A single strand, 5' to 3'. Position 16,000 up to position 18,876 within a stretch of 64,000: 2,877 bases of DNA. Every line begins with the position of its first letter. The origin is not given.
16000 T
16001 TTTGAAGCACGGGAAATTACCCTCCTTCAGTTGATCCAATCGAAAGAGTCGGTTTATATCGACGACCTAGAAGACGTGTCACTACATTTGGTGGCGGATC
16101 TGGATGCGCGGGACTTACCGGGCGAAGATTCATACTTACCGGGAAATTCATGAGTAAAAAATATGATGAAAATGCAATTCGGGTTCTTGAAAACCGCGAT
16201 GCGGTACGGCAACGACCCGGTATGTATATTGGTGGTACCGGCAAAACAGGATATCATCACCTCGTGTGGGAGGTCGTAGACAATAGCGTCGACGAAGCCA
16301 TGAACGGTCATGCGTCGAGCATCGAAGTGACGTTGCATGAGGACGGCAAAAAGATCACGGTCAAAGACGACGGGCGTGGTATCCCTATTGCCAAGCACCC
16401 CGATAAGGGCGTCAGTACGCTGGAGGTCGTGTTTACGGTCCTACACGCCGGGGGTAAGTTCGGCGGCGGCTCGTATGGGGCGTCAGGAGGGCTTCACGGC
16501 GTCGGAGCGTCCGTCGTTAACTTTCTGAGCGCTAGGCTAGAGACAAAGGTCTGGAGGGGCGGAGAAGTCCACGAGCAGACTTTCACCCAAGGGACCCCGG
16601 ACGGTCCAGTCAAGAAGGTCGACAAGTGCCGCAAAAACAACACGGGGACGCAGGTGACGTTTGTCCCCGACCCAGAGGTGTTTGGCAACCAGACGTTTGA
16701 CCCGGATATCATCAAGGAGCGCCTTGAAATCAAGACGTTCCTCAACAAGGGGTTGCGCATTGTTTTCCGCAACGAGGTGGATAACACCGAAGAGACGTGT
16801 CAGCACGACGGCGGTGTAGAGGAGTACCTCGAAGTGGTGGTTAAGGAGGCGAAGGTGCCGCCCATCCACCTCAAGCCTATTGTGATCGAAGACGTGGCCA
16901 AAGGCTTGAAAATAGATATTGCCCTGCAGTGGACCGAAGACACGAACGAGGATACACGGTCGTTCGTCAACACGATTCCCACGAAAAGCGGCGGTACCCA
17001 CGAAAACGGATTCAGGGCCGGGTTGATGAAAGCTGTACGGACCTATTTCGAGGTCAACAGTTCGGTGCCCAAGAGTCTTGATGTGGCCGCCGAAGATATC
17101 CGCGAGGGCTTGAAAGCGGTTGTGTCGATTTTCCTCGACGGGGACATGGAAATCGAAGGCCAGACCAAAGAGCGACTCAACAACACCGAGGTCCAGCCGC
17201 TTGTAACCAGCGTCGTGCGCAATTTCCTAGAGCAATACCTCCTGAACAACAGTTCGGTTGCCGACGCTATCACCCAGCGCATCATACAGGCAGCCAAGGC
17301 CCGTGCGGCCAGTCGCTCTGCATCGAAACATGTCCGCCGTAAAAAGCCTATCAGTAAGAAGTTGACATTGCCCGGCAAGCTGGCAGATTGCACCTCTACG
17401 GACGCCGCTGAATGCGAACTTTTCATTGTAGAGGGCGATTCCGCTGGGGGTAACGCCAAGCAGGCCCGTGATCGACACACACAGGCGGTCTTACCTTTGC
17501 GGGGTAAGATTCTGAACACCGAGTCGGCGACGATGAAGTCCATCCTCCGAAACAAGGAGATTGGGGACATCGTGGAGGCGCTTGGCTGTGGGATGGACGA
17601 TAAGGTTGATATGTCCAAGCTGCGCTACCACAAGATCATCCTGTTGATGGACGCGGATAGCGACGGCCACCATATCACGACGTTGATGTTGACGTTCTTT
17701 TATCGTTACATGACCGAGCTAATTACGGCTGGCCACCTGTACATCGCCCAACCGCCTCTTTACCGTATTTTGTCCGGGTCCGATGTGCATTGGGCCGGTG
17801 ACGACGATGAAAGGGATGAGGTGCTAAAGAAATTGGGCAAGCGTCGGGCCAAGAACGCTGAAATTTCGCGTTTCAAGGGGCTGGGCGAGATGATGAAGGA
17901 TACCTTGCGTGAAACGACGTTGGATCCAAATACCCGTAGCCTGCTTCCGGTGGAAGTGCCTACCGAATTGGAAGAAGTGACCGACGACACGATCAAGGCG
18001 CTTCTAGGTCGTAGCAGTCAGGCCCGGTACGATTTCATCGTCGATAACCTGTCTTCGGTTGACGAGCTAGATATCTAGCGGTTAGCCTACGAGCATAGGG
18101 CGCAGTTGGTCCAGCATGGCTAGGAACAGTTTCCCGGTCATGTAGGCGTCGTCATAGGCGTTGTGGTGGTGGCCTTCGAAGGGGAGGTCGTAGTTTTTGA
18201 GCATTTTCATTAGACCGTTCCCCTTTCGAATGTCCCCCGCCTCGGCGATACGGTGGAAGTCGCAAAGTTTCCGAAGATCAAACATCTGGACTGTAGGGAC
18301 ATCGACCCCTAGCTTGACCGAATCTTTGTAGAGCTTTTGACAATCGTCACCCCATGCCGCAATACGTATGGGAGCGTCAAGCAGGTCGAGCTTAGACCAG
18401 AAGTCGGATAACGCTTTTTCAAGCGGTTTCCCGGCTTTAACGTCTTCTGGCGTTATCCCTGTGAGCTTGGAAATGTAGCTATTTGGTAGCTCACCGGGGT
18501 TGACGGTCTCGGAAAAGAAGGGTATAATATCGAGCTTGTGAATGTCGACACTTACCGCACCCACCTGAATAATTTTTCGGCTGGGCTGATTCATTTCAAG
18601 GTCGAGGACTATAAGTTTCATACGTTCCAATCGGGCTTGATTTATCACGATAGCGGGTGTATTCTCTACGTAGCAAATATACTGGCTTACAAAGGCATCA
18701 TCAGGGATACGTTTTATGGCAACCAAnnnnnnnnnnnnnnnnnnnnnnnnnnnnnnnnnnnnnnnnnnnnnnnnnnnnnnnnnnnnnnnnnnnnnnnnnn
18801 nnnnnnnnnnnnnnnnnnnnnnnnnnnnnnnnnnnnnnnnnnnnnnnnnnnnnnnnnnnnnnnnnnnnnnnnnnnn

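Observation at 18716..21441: Phage-borne Lon protease followed by a free-standing six-repeat DnaJ-type zinc-finger protein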

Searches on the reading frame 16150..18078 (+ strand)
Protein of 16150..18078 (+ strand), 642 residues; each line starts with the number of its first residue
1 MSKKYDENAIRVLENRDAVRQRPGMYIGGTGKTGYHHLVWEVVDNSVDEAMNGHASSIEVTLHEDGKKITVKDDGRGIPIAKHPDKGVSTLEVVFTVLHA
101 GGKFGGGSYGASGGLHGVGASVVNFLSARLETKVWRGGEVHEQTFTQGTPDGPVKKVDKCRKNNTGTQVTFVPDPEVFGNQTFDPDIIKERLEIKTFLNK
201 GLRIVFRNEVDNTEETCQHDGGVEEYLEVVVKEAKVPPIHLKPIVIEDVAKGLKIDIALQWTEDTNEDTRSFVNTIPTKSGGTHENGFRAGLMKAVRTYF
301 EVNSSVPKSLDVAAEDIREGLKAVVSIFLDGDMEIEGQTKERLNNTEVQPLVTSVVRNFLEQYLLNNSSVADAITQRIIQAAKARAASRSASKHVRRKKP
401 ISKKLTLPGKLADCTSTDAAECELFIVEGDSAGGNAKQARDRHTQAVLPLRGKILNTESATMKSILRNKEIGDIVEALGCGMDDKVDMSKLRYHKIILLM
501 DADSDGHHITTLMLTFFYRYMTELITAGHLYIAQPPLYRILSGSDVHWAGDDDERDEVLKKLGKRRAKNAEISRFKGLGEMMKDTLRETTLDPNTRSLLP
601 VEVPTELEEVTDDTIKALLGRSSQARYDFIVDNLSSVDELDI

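Call 3: search_protein_families(library=pfam, proteins=[window:16150-18078:+], max_evalue=0.01)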
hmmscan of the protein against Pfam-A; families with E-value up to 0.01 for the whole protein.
window:16150-18078:+ (642 aa): 5 families
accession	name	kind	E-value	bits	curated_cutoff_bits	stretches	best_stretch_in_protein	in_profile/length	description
PF00204.31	DNA_gyraseB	-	5.1e-44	150.2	27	1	222-393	1-172/173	DNA gyrase B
PF01751.28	Toprim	-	5.5e-19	68.6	23.1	1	423-534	1-95/96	Toprim domain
PF00986.26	DNA_gyraseB_C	-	1.2e-18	67.4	29.8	1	568-630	2-62/63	DNA gyrase B subunit, carboxyl terminus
PF02518.31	HATPase_c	-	2.6e-16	60.5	26.4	1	34-174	5-108/111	Histidine kinase-, DNA gyrase B-, and HSP90-like ATPase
PF13589.12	HATPase_c_3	-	0.00036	21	25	1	39-79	7-46/137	Histidine kinase-, DNA gyrase B-, and HSP90-like ATPase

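Call 10: search_protein_families(library=phrogs, proteins=[window:16150-18078:+], max_evalue=0.001)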
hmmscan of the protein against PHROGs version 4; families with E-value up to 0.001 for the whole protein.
window:16150-18078:+ (642 aa): 4 families
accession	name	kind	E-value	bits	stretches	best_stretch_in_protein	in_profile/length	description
phrog_543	-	DNA, RNA and nucleotide metabolism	2e-162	542.8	1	2-638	20-644/661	DNA topoisomerase II large subunit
phrog_28877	-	DNA, RNA and nucleotide metabolism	3.9e-90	304.1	1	5-635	3-670/1441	DNA topoisomerase II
phrog_7229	-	DNA, RNA and nucleotide metabolism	9.3e-25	88.4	1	465-637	9-169/172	DNA topoisomerase II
phrog_6203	-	unknown function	0.00052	19.7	1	40-83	31-70/644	-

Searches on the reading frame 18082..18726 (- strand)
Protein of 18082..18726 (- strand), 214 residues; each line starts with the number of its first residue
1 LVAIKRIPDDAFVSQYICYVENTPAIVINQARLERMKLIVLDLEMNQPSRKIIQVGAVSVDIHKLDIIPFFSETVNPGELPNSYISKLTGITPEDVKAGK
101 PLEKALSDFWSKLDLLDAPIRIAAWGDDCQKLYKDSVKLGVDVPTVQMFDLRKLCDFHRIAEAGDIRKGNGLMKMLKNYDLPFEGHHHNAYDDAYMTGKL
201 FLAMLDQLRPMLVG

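Call 3: search_protein_families(library=pfam, proteins=[window:18082-18726:-], max_evalue=0.01)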
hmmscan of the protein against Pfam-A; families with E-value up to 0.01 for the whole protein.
window:18082-18726:- (214 aa): 2 families
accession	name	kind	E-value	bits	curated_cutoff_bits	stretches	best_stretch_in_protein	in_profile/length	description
PF00929.31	RNase_T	-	1.5e-17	65.1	24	1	39-201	1-164/164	Exonuclease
PF16473.11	Rv2179c-like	-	0.0002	21.6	27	0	170-201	142-173/177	3'-5' exoribonuclease Rv2179c-like domain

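Call 10: search_protein_families(library=phrogs, proteins=[window:18082-18726:-], max_evalue=0.001)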
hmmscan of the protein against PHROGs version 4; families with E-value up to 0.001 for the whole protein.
window:18082-18726:- (214 aa): 1 family
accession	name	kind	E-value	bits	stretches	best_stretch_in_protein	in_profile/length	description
phrog_192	-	DNA, RNA and nucleotide metabolism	1.7e-18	68.1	1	31-208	101-274/397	DNA polymerase exonuclease subunit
